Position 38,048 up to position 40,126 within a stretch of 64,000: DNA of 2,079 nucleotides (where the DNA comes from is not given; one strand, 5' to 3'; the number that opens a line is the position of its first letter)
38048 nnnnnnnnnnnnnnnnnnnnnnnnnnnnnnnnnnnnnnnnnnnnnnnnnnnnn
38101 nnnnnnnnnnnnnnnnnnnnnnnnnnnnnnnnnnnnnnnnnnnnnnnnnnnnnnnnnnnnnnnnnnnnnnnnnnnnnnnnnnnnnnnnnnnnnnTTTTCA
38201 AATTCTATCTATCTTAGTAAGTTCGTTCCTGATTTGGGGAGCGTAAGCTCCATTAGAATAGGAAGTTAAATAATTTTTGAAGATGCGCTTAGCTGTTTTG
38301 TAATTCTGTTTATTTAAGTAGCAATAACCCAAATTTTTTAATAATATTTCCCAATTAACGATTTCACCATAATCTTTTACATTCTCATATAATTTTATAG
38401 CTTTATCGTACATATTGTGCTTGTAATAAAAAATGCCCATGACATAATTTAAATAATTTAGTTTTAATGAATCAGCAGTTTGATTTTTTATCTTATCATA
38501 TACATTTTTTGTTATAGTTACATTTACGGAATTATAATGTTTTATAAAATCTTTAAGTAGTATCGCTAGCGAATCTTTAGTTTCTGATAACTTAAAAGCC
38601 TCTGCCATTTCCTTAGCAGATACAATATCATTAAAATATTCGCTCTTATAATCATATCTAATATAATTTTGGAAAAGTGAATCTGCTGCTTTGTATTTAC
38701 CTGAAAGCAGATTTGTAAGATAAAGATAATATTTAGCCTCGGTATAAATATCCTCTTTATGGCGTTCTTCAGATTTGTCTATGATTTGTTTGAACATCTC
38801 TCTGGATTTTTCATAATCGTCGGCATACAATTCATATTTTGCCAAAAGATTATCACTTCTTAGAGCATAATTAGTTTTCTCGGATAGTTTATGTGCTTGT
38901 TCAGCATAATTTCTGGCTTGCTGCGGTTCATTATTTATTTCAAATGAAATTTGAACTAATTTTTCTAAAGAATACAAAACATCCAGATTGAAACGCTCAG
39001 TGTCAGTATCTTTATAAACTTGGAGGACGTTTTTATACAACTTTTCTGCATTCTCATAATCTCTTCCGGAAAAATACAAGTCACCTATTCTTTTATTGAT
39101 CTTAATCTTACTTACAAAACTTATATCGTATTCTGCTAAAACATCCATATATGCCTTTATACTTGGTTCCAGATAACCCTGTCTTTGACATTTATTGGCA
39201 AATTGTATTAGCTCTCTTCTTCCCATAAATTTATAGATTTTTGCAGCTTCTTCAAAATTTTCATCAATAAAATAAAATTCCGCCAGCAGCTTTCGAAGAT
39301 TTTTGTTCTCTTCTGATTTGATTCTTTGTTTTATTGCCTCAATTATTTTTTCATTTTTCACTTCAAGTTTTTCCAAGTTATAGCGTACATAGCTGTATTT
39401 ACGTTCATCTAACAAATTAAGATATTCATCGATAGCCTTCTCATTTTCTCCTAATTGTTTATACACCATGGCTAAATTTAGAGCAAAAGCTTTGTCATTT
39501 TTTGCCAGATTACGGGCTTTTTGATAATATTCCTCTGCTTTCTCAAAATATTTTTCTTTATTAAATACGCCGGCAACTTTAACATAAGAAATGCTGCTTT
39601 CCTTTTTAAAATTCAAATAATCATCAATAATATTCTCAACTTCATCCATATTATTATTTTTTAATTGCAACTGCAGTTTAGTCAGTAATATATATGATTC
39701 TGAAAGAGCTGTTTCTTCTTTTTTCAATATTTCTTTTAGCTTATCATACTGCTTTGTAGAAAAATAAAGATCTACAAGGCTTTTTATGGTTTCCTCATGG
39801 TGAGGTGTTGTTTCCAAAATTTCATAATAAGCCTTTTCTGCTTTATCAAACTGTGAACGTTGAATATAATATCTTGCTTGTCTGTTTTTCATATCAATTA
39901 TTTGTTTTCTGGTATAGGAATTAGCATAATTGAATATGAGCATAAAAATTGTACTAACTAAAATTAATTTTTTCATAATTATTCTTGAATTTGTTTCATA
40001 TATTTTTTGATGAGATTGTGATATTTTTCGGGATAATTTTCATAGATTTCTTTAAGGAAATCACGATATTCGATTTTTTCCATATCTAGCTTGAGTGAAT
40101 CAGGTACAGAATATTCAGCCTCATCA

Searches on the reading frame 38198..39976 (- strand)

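Call 39: search_protein_families(library=pfam, proteins=[window:38198-39976:-], max_evalue=0.000001)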
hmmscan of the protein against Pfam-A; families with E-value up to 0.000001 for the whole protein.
window:38198-39976:- (592 aa): 8 families
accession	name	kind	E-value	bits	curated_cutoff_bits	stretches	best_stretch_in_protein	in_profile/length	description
PF13424.12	TPR_12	-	1.6e-18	67.1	30.1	0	296-367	8-77/77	Tetratricopeptide repeat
PF14559.12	TPR_19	-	2.1e-17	63.6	25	0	38-84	2-48/68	Tetratricopeptide repeat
PF13428.12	TPR_14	-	1.9e-13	50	23.5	0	34-68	8-42/44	Tetratricopeptide repeat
PF07719.23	TPR_2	-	1.6e-11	43.8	27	0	511-532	5-26/34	Tetratricopeptide repeat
PF13432.12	TPR_16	-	3e-09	37.6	32.7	0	144-190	13-59/65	Tetratricopeptide repeat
PF00515.34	TPR_1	-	1.4e-08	34.7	27.8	0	295-321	5-31/34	Tetratricopeptide repeat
PF13174.12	TPR_6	-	1.3e-07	32.3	26.3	0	549-575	6-32/33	Tetratricopeptide repeat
PF13176.12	TPR_7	-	1.4e-07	31.4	27.9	0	297-324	5-32/36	Tetratricopeptide repeat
